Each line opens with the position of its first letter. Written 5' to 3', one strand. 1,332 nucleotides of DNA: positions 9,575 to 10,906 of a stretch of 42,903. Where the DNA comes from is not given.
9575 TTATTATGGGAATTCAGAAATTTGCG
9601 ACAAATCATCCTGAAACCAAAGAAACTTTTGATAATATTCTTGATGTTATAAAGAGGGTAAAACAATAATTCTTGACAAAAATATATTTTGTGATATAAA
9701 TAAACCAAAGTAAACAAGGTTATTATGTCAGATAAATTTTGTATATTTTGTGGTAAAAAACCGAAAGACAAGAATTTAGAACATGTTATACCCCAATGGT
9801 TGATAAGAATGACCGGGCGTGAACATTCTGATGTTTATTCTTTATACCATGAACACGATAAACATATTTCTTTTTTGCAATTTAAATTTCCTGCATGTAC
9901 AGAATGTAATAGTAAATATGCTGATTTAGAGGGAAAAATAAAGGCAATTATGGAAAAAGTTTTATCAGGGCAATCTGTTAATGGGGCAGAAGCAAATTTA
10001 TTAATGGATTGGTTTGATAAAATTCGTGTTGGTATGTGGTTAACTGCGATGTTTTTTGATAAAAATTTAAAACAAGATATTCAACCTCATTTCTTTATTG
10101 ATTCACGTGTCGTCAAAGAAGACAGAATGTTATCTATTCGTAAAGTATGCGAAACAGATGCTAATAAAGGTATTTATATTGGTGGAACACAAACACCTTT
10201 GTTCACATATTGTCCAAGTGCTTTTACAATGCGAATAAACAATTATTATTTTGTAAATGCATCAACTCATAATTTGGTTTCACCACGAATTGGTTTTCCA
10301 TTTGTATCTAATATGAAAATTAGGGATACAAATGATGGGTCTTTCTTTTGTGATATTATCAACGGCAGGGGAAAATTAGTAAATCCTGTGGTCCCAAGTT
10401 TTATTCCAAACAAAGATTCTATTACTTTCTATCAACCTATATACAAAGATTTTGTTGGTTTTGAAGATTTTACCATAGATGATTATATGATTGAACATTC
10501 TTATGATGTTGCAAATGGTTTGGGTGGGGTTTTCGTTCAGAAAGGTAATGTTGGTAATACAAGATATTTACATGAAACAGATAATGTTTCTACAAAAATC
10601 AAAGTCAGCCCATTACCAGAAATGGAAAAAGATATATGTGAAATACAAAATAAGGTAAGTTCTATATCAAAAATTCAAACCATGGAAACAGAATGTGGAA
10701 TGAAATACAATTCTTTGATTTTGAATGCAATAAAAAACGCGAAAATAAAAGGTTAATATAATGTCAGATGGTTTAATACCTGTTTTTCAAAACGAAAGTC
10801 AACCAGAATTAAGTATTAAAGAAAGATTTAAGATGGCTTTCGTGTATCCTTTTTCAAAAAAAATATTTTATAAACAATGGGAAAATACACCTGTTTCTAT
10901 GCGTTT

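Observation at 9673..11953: Self-contained operon: HNH-like Zn-finger protein plus unassigned radical SAM enzyme, wedged against the 3' end of tRNA-Thr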

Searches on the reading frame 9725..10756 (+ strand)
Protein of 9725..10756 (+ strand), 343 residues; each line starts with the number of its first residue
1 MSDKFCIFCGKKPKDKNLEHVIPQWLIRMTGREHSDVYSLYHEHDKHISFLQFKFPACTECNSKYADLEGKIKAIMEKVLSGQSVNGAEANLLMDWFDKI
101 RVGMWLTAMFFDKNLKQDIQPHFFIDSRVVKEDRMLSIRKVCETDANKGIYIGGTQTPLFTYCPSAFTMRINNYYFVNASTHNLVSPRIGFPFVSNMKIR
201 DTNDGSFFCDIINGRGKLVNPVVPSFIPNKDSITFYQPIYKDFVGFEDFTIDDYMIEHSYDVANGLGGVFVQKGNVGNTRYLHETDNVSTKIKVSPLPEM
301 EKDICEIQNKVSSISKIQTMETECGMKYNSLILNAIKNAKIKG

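Call 6: search_protein_families(library=pfam, proteins=[window:9725-10756:+], max_evalue=0.1)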
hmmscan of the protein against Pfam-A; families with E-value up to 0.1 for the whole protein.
window:9725-10756:+ (343 aa): 1 family
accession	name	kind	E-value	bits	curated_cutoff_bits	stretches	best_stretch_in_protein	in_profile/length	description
PF14279.12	HNH_5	-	0.0021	18.4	27.5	0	6-24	1-21/56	HNH endonuclease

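Call 8: search_protein_families(library=ncbifam, proteins=[window:9725-10756:+], max_evalue=1)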
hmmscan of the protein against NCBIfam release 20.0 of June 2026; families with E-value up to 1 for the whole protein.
window:9725-10756:+ (343 aa): 0 families

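Call 9: search_protein_families(library=padloc, proteins=[window:9725-10756:+], max_evalue=1)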
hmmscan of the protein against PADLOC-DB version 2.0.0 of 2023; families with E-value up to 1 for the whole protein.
window:9725-10756:+ (343 aa): 0 families

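Call 10: search_protein_families(library=phrogs, proteins=[window:9725-10756:+], max_evalue=1)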
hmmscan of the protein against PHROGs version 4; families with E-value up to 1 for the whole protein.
window:9725-10756:+ (343 aa): 0 families

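Call 13: find_homologous_proteins(query=window:9725-10756:+)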
Query window:9725-10756:+ (343 aa): 124 proteins with E <= 0.001 among 688 candidates; the best 120 are listed.
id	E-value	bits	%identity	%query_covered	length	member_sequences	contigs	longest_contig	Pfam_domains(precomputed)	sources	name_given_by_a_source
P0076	5.8e-236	800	100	100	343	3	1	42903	-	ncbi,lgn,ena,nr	ncbi:MAG: hypothetical protein IKZ49_04385 [Alphaproteobacteria bacterium]|nr:hypothetical protein [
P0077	8.4e-200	681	83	100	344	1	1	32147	-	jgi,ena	-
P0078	2.0e-167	575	70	99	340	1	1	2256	-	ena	-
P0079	3.2e-152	525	66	99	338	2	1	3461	-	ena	-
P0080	1.1e-147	510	62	99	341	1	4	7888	-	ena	-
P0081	7.1e-145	501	61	99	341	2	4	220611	-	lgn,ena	-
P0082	2.0e-143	496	60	99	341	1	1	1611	-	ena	-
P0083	9.9e-143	494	58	99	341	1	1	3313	-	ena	-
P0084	4.2e-142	492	59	99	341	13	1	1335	-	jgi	jgi:hypothetical protein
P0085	2.0e-141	489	60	99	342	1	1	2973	-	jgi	jgi:hypothetical protein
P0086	6.3e-141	488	60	99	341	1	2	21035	-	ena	-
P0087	3.4e-140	485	60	99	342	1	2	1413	-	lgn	-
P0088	1.6e-139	483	59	99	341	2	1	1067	-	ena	-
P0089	4.5e-137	475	60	98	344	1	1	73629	-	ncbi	-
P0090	6.9e-137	474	59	99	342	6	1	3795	-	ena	-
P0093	5.7e-136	471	58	99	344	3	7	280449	-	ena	-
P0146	1.1e-63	234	43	85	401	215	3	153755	-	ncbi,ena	-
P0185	7.7e-45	172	38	72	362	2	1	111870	-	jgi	jgi:hypothetical protein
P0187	8.5e-44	168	36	78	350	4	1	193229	-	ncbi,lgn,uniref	ncbi:hypothetical protein [Pseudomonas sp. KB_12]|uniref:hypothetical protein n=1 Tax=Pseudomonas sp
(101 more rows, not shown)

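Call 34: predict_structure(alignment_id=A2)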
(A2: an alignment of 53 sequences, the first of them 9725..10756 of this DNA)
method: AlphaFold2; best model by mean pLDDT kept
length: 343 residues; sequences in the alignment: 53
mean_pLDDT: 89.1   pTM: 0.90
mean pLDDT of the five models: 89.1, 89.1, 89.1, 88.6, 87.9
residues with pLDDT >= 90: 215; 70-90: 111; 50-70: 11; < 50: 6
segments of 3 or more residues with pLDDT < 50: 39-42
pLDDT, mean of each block of 10 residues (from residue 1): 75 87 92 72 61 89 95 97 98 98 87 72 87 96 82 88 92 95 96 90 82 94 87 97 90 97 98 90 98 91 92 84 93 92 77
secondary structure, 60 per line:
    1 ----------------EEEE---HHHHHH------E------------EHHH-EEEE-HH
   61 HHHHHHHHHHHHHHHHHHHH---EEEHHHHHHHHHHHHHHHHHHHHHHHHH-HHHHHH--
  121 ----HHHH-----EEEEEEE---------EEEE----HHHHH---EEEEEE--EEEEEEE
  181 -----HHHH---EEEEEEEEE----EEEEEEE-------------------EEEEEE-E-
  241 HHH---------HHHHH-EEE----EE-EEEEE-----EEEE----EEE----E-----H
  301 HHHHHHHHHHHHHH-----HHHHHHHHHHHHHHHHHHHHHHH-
elements in order: E17-20 H24-29 E54-57 H59-80 E84-86 H87-111 H113-118 H125-128 E134-140 E150-153 H158-162 E166-171 E174-180 H186-189 E193-201 E206-212 E232-237 H253-257 E259-261 E269-273 E279-282 E287-289 H300-314 H320-342

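Call 39: find_encoding_contigs(protein=P0187, flank=8000, max_places=3)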
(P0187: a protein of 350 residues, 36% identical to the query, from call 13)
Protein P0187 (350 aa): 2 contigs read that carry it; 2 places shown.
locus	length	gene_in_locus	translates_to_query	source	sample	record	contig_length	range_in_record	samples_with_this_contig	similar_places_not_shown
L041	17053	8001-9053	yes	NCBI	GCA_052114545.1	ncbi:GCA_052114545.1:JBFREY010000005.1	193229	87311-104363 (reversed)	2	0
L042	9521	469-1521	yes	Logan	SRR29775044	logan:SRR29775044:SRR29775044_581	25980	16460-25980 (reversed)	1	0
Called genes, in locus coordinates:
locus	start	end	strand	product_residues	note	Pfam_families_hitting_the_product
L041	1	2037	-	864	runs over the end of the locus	PF00535:Glycos_transf_2, PF13641:Glyco_tranf_2_3, PF13506:Glyco_transf_21, PF13632:Glyco_trans_2_3, PF03552:Cellulose_synt, PF07238:PilZ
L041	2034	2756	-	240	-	PF06564:CBP_BcsQ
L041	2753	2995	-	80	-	PF10945:CBP_BcsR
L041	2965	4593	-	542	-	PF11658:CBP_BcsG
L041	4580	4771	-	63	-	PF11120:CBP_BcsF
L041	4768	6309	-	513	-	PF10995:BcsE_N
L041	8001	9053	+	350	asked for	-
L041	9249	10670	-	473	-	-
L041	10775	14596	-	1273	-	PF13289:SIR2_2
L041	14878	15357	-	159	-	-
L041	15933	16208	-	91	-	-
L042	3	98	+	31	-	?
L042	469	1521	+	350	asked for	-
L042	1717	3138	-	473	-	-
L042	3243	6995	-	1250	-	PF13289:SIR2_2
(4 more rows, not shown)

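Call 40: find_encoding_contigs(protein=P0146, flank=8000, max_places=3)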
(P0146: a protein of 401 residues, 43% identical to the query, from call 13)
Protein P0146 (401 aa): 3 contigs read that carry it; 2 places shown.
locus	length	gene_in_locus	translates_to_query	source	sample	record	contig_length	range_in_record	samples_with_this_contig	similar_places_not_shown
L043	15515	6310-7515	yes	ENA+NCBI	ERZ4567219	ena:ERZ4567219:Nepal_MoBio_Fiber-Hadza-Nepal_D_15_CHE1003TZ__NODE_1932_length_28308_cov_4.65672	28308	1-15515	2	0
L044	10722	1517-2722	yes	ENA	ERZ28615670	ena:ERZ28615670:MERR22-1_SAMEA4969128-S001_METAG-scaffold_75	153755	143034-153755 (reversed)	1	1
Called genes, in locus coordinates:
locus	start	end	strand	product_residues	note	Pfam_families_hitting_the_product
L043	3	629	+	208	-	?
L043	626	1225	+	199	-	PF00132:Hexapep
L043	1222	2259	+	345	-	PF00534:Glycos_transf_1, PF13692:Glyco_trans_1_4, PF20706:GT4-conflict (weak)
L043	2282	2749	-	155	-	PF18454:Mtd_N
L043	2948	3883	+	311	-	PF00056:Ldh_1_N, PF03807:F420_oxidored, PF02866:Ldh_1_C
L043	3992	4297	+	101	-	PF14542:Acetyltransf_CG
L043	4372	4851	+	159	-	PF00462:Glutaredoxin (faint)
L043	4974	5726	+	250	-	PF02674:Colicin_V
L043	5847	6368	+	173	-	-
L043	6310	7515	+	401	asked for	-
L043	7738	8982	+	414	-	PF01136:Peptidase_U32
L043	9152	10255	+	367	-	-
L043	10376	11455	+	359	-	-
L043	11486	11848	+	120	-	PF05635:23S_rRNA_IVP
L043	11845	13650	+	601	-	-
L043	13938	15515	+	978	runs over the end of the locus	PF01844:HNH, PF13395:HNH_4, PF14279:HNH_5 (weak), PF18541:RuvC_III (weak), PF22702:Cas9_RuvC, PF18541:RuvC_III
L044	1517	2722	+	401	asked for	-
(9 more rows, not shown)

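Call 41: fold_search(model_id=the predicted structure, library=pdb)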
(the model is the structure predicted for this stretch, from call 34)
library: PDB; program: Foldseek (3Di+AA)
matches with E <= 10: 157; with E <= 0.001: 0
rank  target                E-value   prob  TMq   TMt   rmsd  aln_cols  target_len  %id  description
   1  8fzd_w                4.9e-02  0.04  0.10  0.10  29.8       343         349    9  Cryo-EM structure of an E. coli non-rotated ribosome termination complex bound with apoRF3, RF1, P- and E-site tRNAPhe (released 2024-07-17)
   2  1rq0_B                1.1e-01  0.02  0.09  0.10  22.3       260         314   10  Crystal structure of peptide releasing factor 1 (released 2004-08-17)
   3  5mgp_z                1.1e-01  0.02  0.08  0.08  29.4       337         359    9  Structural basis for ArfA-RF2 mediated translation termination on stop-codon lacking mRNAs (released 2016-12-14)
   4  5j3c_QY               1.4e-01  0.03  0.08  0.10  29.4       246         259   10  Thermus thermophilus 70S termination complex containing E. coli RF1 (released 2016-10-12)
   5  2f4l_C                1.4e-01  0.03  0.11  0.12  20.7       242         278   11  Crystal structure of a putative acetamidase (tm0119) from thermotoga maritima msb8 at 2.50 A resolution (released 2005-12-06)
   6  2b3t_B                1.6e-01  0.03  0.11  0.12  23.0       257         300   11  Structure of complex between E. coli translation termination factor RF1 and the PrmC methyltransferase (released 2006-01-24)
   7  7o1c_B9               1.7e-01  0.02  0.10  0.10  28.2       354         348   10  Cryo-EM structure of an Escherichia coli TnaC(R23F)-ribosome-RF2 complex stalled in response to L-tryptophan (released 2021-09-01)
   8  2f4l_A                1.8e-01  0.03  0.10  0.12  22.2       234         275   11  Crystal structure of a putative acetamidase (tm0119) from thermotoga maritima msb8 at 2.50 A resolution (released 2005-12-06)
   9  8oip_Aa               1.9e-01  0.05  0.10  0.09  28.4       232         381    9  28S mammalian mitochondrial small ribosomal subunit with mtRF1 and P-site tRNA (released 2023-05-24)
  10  5vba_B                2.9e-01  0.04  0.14  0.13  19.1       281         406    8  Structure of EspG1 chaperone from the type VII (ESX-1) secretion system determined with the assistance of N-terminal T (released 2017-07-05)
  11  2f4l_D                3.5e-01  0.02  0.11  0.13  20.8       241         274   11  Crystal structure of a putative acetamidase (tm0119) from thermotoga maritima msb8 at 2.50 A resolution (released 2005-12-06)
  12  8fh3_A                5.7e-01  0.02  0.08  0.04  16.6       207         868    8  Human IFT-A complex structures provide molecular insights into ciliary transport (released 2023-02-22)
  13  8y87_C                7.2e-01  0.01  0.09  0.04  17.5       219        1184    9  Structure of HCoV-HKU1C spike in the functionally anchored-1up conformation with 1TMPRSS2 (released 2024-07-17)
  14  9jg6_A                8.1e-01  0.01  0.10  0.07  25.3       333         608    9  The tail-complex structure of phage P22 (released 2025-02-26)
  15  8fgw_A                8.6e-01  0.02  0.07  0.03  15.2       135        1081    8  Human IFT-A complex structures provide molecular insights into ciliary transport (released 2023-02-22)
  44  6xpr_E                3.6e+00  0.01  0.08  0.11  21.3       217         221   10  Human antibody D2 H1-1/H3-1 H3 in complex with the influenza hemagglutinin head domain of A/Texas/50/2012(H3N2) (released 2021-05-19)
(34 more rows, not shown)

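Call 50: search_solved_structures(query=A2, max_evalue=10, show_alignments=2)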
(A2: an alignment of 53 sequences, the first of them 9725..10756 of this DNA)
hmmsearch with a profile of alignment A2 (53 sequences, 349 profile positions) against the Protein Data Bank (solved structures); distinct sequences matched with E-value up to 10: 0.

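Call 58: find_encoding_contigs(protein=P0185, flank=7000, max_places=2)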
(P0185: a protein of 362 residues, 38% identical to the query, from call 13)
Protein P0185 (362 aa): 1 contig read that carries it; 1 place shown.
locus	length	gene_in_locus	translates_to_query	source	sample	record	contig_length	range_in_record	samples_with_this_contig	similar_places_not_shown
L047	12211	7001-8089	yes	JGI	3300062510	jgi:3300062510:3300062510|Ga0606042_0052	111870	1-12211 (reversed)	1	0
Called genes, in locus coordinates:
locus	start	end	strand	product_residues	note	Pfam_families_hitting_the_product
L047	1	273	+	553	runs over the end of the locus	PF05990:DUF900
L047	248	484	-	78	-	-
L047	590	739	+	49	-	-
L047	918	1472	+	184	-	PF09851:SHOCT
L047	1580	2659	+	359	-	PF13098:Thioredoxin_2, PF13899:Thioredoxin_7 (weak), PF07610:DUF1573, PF22544:HYDIN_VesB_CFA65-like_Ig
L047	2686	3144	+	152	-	PF00734:CBM_1 (weak)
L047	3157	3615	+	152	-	-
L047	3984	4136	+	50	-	-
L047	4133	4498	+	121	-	-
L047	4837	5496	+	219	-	-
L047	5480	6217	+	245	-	PF16289:PIN_12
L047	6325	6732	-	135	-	-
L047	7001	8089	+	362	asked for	-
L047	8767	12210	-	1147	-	?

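Call 59: search_dna_similar(query=window:9725-10756:+, collection=plasmids, mode=protein, max_evalue=0.001)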
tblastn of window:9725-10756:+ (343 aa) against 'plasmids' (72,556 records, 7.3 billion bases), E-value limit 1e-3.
Records with a match: 10; places in all: 10; records where one place covers at least 80% of the query: 1.
Best place of each record, by identity: <60% 10.
By first word of the organism name: Legionella 3; Vibrio 1; Agrobacterium 1; Photobacterium 1; Pigmentibacter 1; Microvirga 1; Rhizobium 1; Sinorhizobium 1.
By predicted mobility (MOB-suite, as given by PLSDB): non-mobilizable 5; conjugative 4; mobilizable 1.
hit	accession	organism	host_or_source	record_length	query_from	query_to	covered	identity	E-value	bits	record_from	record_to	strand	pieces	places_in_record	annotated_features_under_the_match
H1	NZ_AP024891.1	Vibrio pectenicida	-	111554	2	323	94%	31.2%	2e-34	140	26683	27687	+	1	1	hypothetical protein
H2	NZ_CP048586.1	Agrobacterium pusense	walnut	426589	3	266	77%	35.1%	1e-42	164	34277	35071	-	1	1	hypothetical protein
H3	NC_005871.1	Photobacterium profundum SS9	-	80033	17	239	65%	36.1%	1e-33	138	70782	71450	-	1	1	hypothetical protein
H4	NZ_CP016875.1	Legionella pneumophila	Glomma River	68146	3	222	64%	35.6%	1e-39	156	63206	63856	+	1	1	hypothetical protein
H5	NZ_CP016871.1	Legionella pneumophila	industrial building air scrubber liquid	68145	3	222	64%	35.6%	1e-39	156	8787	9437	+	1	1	hypothetical protein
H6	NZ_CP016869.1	Legionella pneumophila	clinical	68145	3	222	64%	35.6%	1e-39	156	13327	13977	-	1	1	hypothetical protein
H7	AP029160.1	Pigmentibacter ruber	Homo sapiens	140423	1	204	59%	38.0%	2e-38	152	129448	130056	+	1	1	hypothetical protein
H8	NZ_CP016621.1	Microvirga ossetica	Vicia alpestris,cell culture,nodules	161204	6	239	68%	32.8%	3e-32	134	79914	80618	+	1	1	hypothetical protein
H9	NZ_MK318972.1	Rhizobium rhizogenes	-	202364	6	272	78%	27.4%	2e-27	120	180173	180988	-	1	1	hypothetical protein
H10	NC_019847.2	Sinorhizobium meliloti GR4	-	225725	99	268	50%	29.5%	1e-12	76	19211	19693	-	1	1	hypothetical protein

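Call 60: search_dna_similar(query=window:9725-10756:+, collection=phages, mode=protein, max_evalue=0.001)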
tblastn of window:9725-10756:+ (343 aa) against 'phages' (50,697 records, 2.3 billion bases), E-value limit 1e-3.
No match.

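Call 63: get_annotated_region(hit=H1, flank=5000)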
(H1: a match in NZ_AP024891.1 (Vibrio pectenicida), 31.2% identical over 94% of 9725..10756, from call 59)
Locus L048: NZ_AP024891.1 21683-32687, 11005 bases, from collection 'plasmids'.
description: Vibrio pectenicida strain LMG 19642 plasmid pLMG19642-1, complete sequence
organism: Vibrio pectenicida (NCBI taxid 62763)
taxonomy: Bacteria; Pseudomonadota; Gammaproteobacteria; Vibrionales; Vibrionaceae; Vibrio; Vibrio pectenicida
host: -; source: -; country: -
typing (MOB-suite, as given by PLSDB): non-mobilizable
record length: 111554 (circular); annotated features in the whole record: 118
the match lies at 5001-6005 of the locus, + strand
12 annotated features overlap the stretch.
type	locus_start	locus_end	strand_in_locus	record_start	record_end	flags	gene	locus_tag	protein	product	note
CDS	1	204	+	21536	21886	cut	-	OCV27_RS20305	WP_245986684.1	TIGR03745 family integrating conjugative element membrane protein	GO:0008150 - biological_process [Evidence IEA]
CDS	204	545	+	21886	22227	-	-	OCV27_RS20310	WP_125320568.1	DUF3487 family protein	-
CDS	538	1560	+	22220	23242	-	-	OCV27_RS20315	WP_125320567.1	hypothetical protein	-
CDS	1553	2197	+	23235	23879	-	-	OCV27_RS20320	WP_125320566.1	PFL_4703 family integrating conjugative element protein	GO:0008150 - biological_process [Evidence IEA]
CDS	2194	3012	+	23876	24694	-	-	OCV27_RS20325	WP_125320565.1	TIGR03749 family integrating conjugative element protein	GO:0008150 - biological_process [Evidence IEA]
CDS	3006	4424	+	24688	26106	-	-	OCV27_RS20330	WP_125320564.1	TIGR03752 family integrating conjugative element protein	GO:0008150 - biological_process [Evidence IEA]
CDS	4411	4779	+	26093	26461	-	-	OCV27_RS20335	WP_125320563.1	TIGR03751 family conjugal transfer lipoprotein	GO:0008150 - biological_process [Evidence IEA]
CDS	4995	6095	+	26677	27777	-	-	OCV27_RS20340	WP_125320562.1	hypothetical protein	-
CDS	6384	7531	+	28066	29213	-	-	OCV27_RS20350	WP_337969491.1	IS3 family transposase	-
CDS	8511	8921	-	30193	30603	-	umuD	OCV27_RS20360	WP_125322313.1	translesion error-prone DNA polymerase V autoproteolytic subunit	-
CDS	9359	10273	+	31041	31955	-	-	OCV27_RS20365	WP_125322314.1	hypothetical protein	-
CDS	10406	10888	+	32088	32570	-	-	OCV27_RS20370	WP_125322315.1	hypothetical protein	-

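Call 64: get_annotated_region(hit=H2, flank=5000)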
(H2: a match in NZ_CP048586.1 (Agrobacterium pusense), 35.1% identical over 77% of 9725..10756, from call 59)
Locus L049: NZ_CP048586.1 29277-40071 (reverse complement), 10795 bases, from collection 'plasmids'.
description: Agrobacterium pusense strain CC001 plasmid pAt1, complete sequence
organism: Agrobacterium pusense (NCBI taxid 648995)
taxonomy: Bacteria; Pseudomonadota; Alphaproteobacteria; Hyphomicrobiales; Rhizobiaceae; Agrobacterium; Agrobacterium pusense
host: -; source: walnut; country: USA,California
typing (MOB-suite, as given by PLSDB): non-mobilizable; mating-pair formation MPF_T
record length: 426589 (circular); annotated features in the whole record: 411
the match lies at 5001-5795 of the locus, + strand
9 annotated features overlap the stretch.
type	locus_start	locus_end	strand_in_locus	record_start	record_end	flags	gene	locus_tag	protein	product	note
CDS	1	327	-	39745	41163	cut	-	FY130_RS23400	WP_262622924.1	MFS transporter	-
CDS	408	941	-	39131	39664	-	-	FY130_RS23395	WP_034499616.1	TetR/AcrR family transcriptional regulator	GO:0006355 - regulation of DNA-templated transcription [Evidence IEA]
CDS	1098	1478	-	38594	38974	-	-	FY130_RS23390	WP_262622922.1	helix-turn-helix domain-containing protein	-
CDS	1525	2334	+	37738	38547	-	-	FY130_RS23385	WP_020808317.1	SDR family NAD(P)-dependent oxidoreductase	-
CDS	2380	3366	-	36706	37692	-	-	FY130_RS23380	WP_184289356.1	alpha/beta hydrolase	-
CDS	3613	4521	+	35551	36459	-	-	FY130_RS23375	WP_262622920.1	nucleotidyltransferase and HEPN domain-containing protein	-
CDS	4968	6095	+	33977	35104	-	-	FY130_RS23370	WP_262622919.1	hypothetical protein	-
CDS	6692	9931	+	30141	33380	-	-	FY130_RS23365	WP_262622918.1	site-specific DNA-methyltransferase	GO:0009307 - DNA restriction-modification system [Evidence IEA]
CDS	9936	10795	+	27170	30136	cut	-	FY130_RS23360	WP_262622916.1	BPTD_3080 family restriction endonuclease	-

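Call 65: get_annotated_region(hit=H4, flank=5000)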
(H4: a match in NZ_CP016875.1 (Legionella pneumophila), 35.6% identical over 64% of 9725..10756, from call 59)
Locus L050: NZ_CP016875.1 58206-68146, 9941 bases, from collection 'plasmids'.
description: Legionella pneumophila subsp. pneumophila strain FFI329 plasmid unnamed, complete sequence
organism: Legionella pneumophila (NCBI taxid 91891)
taxonomy: Bacteria; Pseudomonadota; Gammaproteobacteria; Legionellales; Legionellaceae; Legionella; Legionella pneumophila
host: -; source: Glomma River; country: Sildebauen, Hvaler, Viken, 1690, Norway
typing (MOB-suite, as given by PLSDB): conjugative; relaxase MOBF; mating-pair formation MPF_F
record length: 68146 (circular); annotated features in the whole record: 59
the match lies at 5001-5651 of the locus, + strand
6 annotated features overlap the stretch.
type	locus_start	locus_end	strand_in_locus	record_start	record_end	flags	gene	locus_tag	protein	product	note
CDS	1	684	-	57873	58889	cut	-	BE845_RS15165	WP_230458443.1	ParA family protein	-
CDS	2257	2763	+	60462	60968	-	umuD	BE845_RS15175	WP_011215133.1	translesion error-prone DNA polymerase V autoproteolytic subunit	-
CDS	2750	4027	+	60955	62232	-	-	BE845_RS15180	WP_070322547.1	Y-family DNA polymerase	-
CDS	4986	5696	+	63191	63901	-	-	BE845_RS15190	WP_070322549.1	hypothetical protein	-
CDS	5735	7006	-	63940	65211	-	-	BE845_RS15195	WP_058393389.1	IS256 family transposase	-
CDS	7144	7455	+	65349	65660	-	-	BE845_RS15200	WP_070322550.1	hypothetical protein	-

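Call 70: find_encoding_contigs(protein=P0081, flank=9000, max_places=2)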
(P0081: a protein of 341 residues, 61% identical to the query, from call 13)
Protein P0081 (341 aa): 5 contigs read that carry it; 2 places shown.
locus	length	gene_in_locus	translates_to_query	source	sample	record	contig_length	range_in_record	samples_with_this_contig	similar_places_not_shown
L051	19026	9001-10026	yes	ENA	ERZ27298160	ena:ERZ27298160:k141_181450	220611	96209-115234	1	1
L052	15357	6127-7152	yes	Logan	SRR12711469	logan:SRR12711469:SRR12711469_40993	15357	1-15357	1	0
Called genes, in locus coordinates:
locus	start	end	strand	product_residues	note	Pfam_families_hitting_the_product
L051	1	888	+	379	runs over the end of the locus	PF04055:Radical_SAM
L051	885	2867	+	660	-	PF05649:Peptidase_M13_N, PF01431:Peptidase_M13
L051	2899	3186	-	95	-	PF00216:Bac_DNA_binding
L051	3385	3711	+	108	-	-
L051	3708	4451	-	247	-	PF22600:MTPAP-like_central (weak), PF01909:NTP_transf_2 (weak)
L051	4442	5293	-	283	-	PF00535:Glycos_transf_2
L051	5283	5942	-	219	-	-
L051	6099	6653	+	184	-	-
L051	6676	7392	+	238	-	PF02674:Colicin_V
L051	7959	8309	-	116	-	-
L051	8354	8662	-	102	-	-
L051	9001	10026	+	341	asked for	-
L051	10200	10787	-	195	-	-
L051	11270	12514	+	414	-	PF01136:Peptidase_U32, PF16325:Peptidase_U32_C (weak)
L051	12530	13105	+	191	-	PF13302:Acetyltransf_3, PF13420:Acetyltransf_4 (weak), PF00583:Acetyltransf_1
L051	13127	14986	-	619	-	-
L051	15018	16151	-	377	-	-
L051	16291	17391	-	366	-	PF13505:OMP_b-brl (faint)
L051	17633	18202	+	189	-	-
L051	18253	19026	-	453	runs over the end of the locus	PF00587:tRNA-synt_2b, PF03129:HGTP_anticodon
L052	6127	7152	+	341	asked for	-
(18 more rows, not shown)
